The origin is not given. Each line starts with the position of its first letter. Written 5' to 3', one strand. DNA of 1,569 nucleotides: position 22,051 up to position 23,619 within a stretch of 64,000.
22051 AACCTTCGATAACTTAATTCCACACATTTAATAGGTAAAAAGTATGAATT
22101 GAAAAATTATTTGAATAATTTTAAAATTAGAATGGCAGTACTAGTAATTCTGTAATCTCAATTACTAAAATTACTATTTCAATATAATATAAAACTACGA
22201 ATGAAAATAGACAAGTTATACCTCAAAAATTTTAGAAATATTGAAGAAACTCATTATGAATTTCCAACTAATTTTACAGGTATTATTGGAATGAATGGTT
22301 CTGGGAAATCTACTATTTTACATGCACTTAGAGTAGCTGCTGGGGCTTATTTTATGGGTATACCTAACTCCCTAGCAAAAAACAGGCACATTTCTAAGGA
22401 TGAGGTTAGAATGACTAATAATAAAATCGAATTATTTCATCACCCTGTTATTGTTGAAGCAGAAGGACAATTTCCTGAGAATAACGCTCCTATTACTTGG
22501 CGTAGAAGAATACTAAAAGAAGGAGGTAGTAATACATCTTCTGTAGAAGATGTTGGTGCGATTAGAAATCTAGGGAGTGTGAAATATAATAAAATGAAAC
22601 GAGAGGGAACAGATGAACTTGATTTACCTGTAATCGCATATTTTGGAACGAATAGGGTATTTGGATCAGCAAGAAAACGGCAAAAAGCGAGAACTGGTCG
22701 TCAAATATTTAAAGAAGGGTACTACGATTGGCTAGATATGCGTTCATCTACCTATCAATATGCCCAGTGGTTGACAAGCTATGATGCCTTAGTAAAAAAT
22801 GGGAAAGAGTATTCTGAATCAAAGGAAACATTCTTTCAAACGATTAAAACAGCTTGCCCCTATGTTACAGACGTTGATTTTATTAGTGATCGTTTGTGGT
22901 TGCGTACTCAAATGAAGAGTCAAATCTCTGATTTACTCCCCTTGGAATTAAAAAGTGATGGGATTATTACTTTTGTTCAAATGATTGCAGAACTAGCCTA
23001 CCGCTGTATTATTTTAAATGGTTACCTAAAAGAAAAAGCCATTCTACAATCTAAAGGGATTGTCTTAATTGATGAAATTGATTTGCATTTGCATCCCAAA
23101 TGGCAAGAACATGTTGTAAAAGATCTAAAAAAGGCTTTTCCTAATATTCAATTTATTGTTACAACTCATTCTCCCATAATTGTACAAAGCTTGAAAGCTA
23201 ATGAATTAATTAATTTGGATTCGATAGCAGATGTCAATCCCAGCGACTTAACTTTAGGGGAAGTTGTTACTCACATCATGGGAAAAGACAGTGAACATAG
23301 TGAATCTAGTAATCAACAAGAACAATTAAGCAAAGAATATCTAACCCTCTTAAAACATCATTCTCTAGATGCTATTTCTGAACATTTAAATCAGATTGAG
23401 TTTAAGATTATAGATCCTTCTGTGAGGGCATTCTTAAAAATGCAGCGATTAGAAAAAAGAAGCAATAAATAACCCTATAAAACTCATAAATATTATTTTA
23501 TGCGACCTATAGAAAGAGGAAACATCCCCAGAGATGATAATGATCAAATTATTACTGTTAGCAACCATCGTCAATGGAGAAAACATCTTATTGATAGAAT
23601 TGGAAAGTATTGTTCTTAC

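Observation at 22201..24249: Septu-like ATPase + HNH nuclease defence cassette in an AT-rich intergenic pocket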

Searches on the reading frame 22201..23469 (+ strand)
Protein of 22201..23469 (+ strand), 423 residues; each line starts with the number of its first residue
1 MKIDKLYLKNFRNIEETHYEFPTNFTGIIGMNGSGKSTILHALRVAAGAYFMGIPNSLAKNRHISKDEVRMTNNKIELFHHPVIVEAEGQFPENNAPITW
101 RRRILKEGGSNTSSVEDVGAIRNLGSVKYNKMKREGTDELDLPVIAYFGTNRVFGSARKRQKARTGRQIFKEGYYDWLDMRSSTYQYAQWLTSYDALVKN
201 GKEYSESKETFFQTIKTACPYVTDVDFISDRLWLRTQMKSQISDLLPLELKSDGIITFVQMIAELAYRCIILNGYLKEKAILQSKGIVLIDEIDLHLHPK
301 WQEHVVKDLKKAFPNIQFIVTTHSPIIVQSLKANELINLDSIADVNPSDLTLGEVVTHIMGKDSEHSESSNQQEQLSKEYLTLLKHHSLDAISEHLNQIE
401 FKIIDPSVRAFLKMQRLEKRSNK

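Call 3: search_protein_families(library=pfam, proteins=[window:22201-23469:+], max_evalue=0.1)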
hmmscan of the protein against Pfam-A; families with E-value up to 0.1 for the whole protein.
window:22201-23469:+ (423 aa): 9 families
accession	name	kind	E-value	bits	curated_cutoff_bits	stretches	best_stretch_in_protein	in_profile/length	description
PF13175.12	AAA_15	-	1.2e-22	81.5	32.1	2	1-46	1-46/374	AAA ATPase domain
PF13304.12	AAA_21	-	3e-20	73.9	27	2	252-328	239-303/304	AAA domain, putative AbiEii toxin, Type IV TA system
PF02463.25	SMC_N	-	6.7e-16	58.8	40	2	3-110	2-109/220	RecF/RecN/SMC N terminal domain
PF13476.12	AAA_23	-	2.1e-14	55.1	27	1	5-160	1-143/201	AAA domain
PF13514.12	AAA_27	-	2.2e-05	24.6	22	1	1-61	1-60/206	AAA domain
PF13555.12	AAA_29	-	0.00035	20.7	27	1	8-44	6-43/61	P-loop containing region of AAA domain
PF13173.12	AAA_14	-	0.00083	19.8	27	0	271-330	50-105/129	AAA domain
PF00005.33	ABC_tran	-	0.0012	19.8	25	1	25-79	13-64/137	ABC transporter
PF00004.35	AAA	-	0.019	15.9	21.2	0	28-66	3-41/131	ATPase family associated with various cellular activities (AAA)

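Call 4: search_protein_families(library=padloc, proteins=[window:22201-23469:+], max_evalue=0.1)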
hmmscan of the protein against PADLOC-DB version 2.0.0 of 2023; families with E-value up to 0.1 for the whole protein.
window:22201-23469:+ (423 aa): 160 families (the best 25 are shown)
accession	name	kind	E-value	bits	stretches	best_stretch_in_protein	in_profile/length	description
PDLC00278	PtuA1|PtuA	-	3.5e-100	334.3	1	1-421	1-434/436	AAA ATPase domain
PDLC00267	PtuA1|PtuA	-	4e-89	297.8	1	1-421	1-434/438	AAA ATPase domain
PDLC00298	PtuA1|PtuA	-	2.4e-77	258.8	1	1-404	1-401/423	AAA ATPase domain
PDLC00310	PtuA1|PtuA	-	3.1e-73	245.3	1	1-364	1-379/443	AAA ATPase domain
PDLC00271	PtuA1|PtuA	-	2.4e-67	226.3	1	1-417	1-414/421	AAA ATPase domain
PDLC00277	PtuA1|PtuA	-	1.3e-65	220.3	1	1-401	1-400/423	AAA ATPase domain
PDLC00275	PtuA1|PtuA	-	2.5e-56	189.5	1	109-403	24-326/348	AAA ATPase domain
PDLC00299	PtuA1|PtuA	-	8.5e-56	188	2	202-399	298-501/535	AAA ATPase domain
PDLC02913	ATPase_I-A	-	1.1e-55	187.7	2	202-400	285-483/508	-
PDLC00284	PtuA1|PtuA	-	9.7e-42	141.5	2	252-397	361-511/545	AAA ATPase domain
PDLC00311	PtuA1|PtuA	-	2.2e-41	140.4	1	1-386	1-414/455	AAA ATPase domain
PDLC00304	PtuA1|PtuA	-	2.3e-41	140.4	1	22-403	38-414/444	AAA ATPase domain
PDLC00269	PtuA1|PtuA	-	9.3e-38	128.6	1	1-351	1-363/446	AAA ATPase domain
PDLC00272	PtuA1|PtuA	-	1.6e-36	124.3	1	5-335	3-351/444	AAA ATPase domain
PDLC00295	PtuA1|PtuA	-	4.7e-33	112.9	2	180-344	189-350/451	AAA ATPase domain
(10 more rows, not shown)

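Call 5: search_protein_families(library=ncbifam, proteins=[window:22201-23469:+], max_evalue=0.1)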
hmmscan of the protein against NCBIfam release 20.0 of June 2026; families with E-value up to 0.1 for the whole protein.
window:22201-23469:+ (423 aa): 38 families (the best 25 are shown)
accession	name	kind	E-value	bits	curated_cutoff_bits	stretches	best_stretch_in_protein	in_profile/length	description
NF041760.1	PtuA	equivalog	3.8e-49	168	500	2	199-340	293-432/524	retron Ec78 anti-phage system effector ATPase PtuA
TIGR00611.2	recf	equivalog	4.2e-11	42.6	172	1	3-46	1-44/339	DNA replication/repair protein RecF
NF038234.1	retron_eff_Eco8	equivalog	2.5e-10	39.6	250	2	285-331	273-328/679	retron Eco8 family effector endonuclease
NF047739.1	antiphage_MADS3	equivalog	2.2e-09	37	420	2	275-339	332-390/427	methylation-associated defense system AAA family ATPase MAD3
NF003034.1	PRK03918.1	equivalog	4e-09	35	700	1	1-72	1-67/878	DNA double-strand break repair ATPase Rad50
TIGR04435.1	restrict_AAA_1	hypoth_equivalog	6.1e-08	31.8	300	1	284-368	418-516/568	restriction system-associated AAA family ATPase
NF010680.0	PRK14079.1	equivalog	4e-07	29.4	386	1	1-48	1-48/349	recombination protein F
NF002572.0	PRK02224.1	equivalog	4e-06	25.4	1087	1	1-43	1-43/888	DNA double-strand break repair ATPase Rad50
TIGR00634.1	recN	equivalog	5.2e-06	25.7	407.85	1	4-110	3-107/563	DNA repair protein RecN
NF045781.1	Spaf1101_AAA_ATP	equivalog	8.5e-06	24.5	475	1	4-46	324-366/836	Spaf_1101 family AAA-like ATPase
NF045780.1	TrlF_fam_ATP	equivalog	9.3e-06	24.6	350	1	15-117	301-390/944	TrlF family AAA-like ATPase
NF041034.1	Rad50_Sulf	equivalog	1.2e-05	23.4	1000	1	1-43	1-43/872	DNA double-strand break repair ATPase Rad50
NF002244.0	PRK01156.1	equivalog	1.7e-05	23.2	847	1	1-46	1-46/895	DNA double-strand break repair ATPase Rad50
TIGR02168.1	SMC_prok_B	equivalog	1.7e-05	22.7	567.35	1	15-44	15-44/1181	chromosome segregation protein SMC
NF041035.1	Rad50_Halo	equivalog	2.7e-05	22.8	1000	1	1-43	1-43/883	DNA double-strand break repair ATPase Rad50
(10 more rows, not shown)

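Call 6: search_solved_structures(query=window:22201-23469:+, max_evalue=0.001, show_alignments=1)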
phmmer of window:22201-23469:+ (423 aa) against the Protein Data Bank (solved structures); distinct sequences matched with E-value up to 0.001: 33.
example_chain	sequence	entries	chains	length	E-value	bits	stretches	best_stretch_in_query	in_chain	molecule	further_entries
8ee4_A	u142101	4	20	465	4.9e-40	141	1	1-341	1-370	PtuA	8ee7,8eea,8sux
9n69_A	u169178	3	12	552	6.6e-29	104.4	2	247-351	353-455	AAA family ATPase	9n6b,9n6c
9vh1_D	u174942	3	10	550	8.4e-29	104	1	247-352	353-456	Retron Ec78 probable ATPase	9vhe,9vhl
9vkz_A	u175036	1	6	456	1.2e-28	103.6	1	246-347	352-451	Retron Ec78 probable ATPase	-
9nnk_C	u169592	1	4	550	4e-28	101.8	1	247-334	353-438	Retreon I-A effector PtuA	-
9kjx_B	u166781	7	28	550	7.3e-28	101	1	247-334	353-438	AAA family ATPase | Retron I-A effector PtuA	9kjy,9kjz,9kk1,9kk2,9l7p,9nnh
9u9y_A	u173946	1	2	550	1e-27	100.5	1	247-334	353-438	AAA family ATPase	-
9nnb_C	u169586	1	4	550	1.9e-27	99.6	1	247-334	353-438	Retron I-A effector PtuA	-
22bu_B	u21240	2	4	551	1.1e-26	97.1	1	230-331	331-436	AAA family ATPase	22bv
22et_E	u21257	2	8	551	1.4e-25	93.5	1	230-331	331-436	PtuA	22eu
9e8z_C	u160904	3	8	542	1.6e-21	80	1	248-334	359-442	Retron Ec83 probable ATPase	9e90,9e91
9o4a_A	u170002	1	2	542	1.4e-19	73.7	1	248-334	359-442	Retron Ec83 probable ATPase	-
8ux9_B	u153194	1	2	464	1.6e-06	30.7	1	284-331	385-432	AriA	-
8v45_A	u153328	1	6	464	1.6e-06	30.7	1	284-331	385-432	AriA antitoxin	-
8v46_A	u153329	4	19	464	4.2e-06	29.3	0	284-331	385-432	AriA antitoxin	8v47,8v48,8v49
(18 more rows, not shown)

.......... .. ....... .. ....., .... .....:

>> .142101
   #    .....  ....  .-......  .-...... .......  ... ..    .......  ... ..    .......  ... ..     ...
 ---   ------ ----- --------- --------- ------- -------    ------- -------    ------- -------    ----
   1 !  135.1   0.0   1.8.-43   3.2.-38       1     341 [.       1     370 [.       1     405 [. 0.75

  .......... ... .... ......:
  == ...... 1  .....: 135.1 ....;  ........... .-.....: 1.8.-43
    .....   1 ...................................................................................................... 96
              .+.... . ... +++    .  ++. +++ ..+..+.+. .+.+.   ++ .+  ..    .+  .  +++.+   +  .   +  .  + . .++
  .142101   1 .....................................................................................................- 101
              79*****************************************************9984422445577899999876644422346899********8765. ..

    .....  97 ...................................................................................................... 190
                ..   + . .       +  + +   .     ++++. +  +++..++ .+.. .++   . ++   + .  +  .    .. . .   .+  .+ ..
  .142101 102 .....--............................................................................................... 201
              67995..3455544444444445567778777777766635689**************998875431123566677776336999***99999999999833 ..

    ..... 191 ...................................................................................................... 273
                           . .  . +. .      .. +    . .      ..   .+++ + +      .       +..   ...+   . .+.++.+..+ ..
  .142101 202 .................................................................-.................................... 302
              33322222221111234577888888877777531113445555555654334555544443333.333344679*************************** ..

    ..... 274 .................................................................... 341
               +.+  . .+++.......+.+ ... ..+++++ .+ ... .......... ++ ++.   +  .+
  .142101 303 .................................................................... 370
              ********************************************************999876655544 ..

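Call 10: find_encoding_contigs(protein=window:22201-23469:+, flank=10000, max_places=6)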
Protein window:22201-23469:+ (423 aa): 3 contigs read that carry it; 3 places shown.
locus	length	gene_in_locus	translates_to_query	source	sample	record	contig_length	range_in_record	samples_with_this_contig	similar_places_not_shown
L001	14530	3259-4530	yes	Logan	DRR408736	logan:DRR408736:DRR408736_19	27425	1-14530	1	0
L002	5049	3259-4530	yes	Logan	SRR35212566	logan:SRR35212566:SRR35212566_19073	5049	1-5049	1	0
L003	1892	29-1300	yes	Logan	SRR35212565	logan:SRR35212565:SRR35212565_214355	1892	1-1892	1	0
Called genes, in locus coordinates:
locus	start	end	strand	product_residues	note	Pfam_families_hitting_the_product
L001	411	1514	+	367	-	PF01926:MMR_HSR1, PF02421:FeoB_N (weak), PF06071:YchF-GTPase_C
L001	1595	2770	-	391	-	PF03190:Thioredox_DsbH, PF00085:Thioredoxin, PF13098:Thioredoxin_2, PF13899:Thioredoxin_7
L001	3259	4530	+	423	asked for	PF02463:SMC_N, PF13175:AAA_15, PF13476:AAA_23, PF13514:AAA_27 (faint), PF13175:AAA_15, PF13304:AAA_21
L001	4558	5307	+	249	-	PF01844:HNH (weak)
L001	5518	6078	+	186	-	PF00440:TetR_N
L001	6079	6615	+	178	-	PF07080:DUF1348, PF12680:SnoaL_2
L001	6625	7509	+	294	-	PF00561:Abhydrolase_1, PF12146:Hydrolase_4, PF12697:Abhydrolase_6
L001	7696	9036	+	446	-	PF01554:MatE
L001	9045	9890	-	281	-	PF07536:HWE_HK (weak), PF07568:HisKA_2, PF02518:HATPase_c (faint)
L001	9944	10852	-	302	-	PF15528:Ntox23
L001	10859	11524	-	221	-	PF03483:B3_4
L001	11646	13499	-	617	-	-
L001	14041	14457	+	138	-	-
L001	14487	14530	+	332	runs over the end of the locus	PF18174:HU-CCDC81_bac_1, PF18175:HU-CCDC81_bac_2, PF05036:SPOR (weak)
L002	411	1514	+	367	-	PF01926:MMR_HSR1, PF02421:FeoB_N (weak), PF06071:YchF-GTPase_C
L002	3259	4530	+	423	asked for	PF02463:SMC_N, PF13175:AAA_15, PF13476:AAA_23, PF13514:AAA_27 (faint), PF13175:AAA_15, PF13304:AAA_21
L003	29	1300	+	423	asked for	PF02463:SMC_N, PF13175:AAA_15, PF13476:AAA_23, PF13514:AAA_27 (faint), PF13175:AAA_15, PF13304:AAA_21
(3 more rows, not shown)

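Call 27: find_homologous_proteins(query=window:22201-23469:+, max_evalue=0.001)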
Query window:22201-23469:+ (423 aa): 6437 proteins with E <= 0.001 among 8000 candidates; the best 120 are listed.
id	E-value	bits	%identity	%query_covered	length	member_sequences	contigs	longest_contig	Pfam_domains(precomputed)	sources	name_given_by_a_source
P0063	6.6e-282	952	100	100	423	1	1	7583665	PF13514.13,PF13175.13,PF13476.13,PF02463.26,PF13304.13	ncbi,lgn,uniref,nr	ncbi:AAA family ATPase [Aureispira anguillae]|uniref:AAA family ATPase n=1 Tax=Aureispira anguillae 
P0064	2.5e-198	677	72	98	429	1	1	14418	PF13514.13,PF13175.13,PF13476.13,PF02463.26,PF13304.13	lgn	-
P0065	3.0e-195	667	70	100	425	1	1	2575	PF13514.13,PF13175.13,PF13476.13,PF02463.26,PF13304.13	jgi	-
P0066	2.6e-192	657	70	98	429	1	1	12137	PF13514.13,PF13175.13,PF13476.13,PF02463.26,PF13304.13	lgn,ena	-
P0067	7.4e-192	656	69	98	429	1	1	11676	PF13514.13,PF13175.13,PF13476.13,PF02463.26,PF13304.13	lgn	-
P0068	2.5e-190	651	77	86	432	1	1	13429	PF13514.13,PF13175.13,PF13476.13,PF02463.26,PF13304.13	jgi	jgi:predicted ATP-binding protein involved in virulence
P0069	5.7e-190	650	70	98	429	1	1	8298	PF13514.13,PF13175.13,PF13476.13,PF02463.26,PF13304.13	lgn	-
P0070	3.1e-188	644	69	98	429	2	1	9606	PF13514.13,PF13175.13,PF13476.13,PF02463.26,PF13304.13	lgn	-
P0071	2.9e-186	637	67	100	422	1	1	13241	PF13175.13,PF13476.13,PF02463.26,PF13304.13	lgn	-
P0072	1.5e-178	612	65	98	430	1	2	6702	PF13514.13,PF13175.13,PF13476.13,PF02463.26,PF13304.13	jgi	-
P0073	2.6e-176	605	62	100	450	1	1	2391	PF13514.13,PF13175.13,PF13476.13,PF02463.26,PF13304.13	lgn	-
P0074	1.3e-150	520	58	98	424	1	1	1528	PF13514.13,PF13175.13,PF13476.13,PF02463.26,PF13304.13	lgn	-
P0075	2.7e-149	516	57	100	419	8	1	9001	PF13175.13,PF13476.13,PF02463.26,PF13304.13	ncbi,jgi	jgi:predicted ATP-binding protein involved in virulence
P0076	1.6e-145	503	58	91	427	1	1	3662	PF13175.13,PF13476.13,PF02463.26,PF13304.13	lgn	-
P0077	8.1e-144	498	54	100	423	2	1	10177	PF13175.13,PF13476.13,PF02463.26,PF13304.13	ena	-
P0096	5.8e-130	452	50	99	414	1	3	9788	PF13175.13,PF13476.13,PF02463.26,PF13304.13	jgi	jgi:predicted ATP-binding protein involved in virulence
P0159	2.6e-121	424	47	100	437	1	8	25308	PF13175.13,PF13476.13,PF02463.26,PF13304.13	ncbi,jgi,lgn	ncbi:MAG: putative ATP-binding protein involved in virulence [Flammeovirgaceae bacterium]|jgi:predic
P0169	4.5e-120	419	48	99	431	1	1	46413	PF13175.13,PF13476.13,PF02463.26,PF13304.13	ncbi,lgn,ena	-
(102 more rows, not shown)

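Call 37: find_encoding_contigs(protein=P0064, flank=6000, max_places=1)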
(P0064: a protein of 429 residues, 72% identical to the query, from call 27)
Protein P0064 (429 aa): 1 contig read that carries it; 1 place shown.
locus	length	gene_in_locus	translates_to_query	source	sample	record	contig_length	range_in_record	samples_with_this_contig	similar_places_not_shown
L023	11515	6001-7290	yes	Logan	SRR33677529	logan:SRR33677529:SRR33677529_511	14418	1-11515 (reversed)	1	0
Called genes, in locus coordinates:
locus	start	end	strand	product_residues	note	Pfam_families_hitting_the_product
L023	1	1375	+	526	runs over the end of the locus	PF12161:HsdM_N, PF02384:N6_Mtase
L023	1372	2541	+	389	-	PF01420:Methylase_S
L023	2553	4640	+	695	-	PF00004:AAA (weak), PF07728:AAA_5, PF28529:McrB_lid (weak)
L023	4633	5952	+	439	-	PF10117:McrBC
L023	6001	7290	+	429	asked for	PF02463:SMC_N, PF13175:AAA_15, PF13476:AAA_23, PF13514:AAA_27 (weak), PF13175:AAA_15, PF13304:AAA_21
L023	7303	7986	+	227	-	PF01844:HNH (weak)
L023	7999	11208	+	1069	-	PF04313:HSDR_N, PF04851:ResIII, PF18766:SWI2_SNF2, PF22679:T1R_D3-like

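Call 38: find_encoding_contigs(protein=P0068, flank=6000, max_places=1)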
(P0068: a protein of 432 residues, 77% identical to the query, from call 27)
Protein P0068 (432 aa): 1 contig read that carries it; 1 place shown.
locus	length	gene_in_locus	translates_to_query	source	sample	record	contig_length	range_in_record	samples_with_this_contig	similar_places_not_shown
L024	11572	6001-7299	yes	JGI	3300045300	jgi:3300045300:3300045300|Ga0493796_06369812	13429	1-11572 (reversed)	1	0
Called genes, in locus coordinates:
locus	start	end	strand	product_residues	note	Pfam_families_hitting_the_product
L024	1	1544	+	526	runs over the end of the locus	PF12161:HsdM_N, PF02384:N6_Mtase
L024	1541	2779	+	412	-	PF01420:Methylase_S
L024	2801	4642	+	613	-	PF01695:IstB_IS21 (faint), PF00004:AAA (weak), PF07728:AAA_5, PF28529:McrB_lid (weak)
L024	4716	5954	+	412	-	PF10117:McrBC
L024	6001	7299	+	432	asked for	PF02463:SMC_N, PF13175:AAA_15, PF13476:AAA_23, PF13514:AAA_27 (weak), PF13304:AAA_21 (weak), PF13175:AAA_15 (weak), PF13304:AAA_21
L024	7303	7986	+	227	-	PF01844:HNH (weak)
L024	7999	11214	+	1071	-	PF04313:HSDR_N, PF04851:ResIII, PF18766:SWI2_SNF2, PF22679:T1R_D3-like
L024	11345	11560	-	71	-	-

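Call 39: find_encoding_contigs(protein=P0071, flank=6000, max_places=1)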
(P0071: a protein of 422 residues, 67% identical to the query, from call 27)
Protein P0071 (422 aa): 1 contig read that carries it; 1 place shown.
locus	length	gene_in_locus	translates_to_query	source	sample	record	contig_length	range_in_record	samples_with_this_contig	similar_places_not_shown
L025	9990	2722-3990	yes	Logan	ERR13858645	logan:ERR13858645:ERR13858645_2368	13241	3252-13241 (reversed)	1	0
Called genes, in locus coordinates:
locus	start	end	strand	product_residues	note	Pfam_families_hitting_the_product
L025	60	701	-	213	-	-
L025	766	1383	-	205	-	-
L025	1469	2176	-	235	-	-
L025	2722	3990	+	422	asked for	PF02463:SMC_N (weak), PF13175:AAA_15, PF13476:AAA_23, PF13175:AAA_15, PF13304:AAA_21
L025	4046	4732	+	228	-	-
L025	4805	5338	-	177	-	-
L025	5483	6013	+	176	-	PF00581:Rhodanese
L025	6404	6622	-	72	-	-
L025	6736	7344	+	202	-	PF01983:CofC (weak), PF09837:DUF2064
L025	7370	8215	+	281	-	-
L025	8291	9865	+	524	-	PF00112:Peptidase_C1, PF13529:Peptidase_C39_2 (weak)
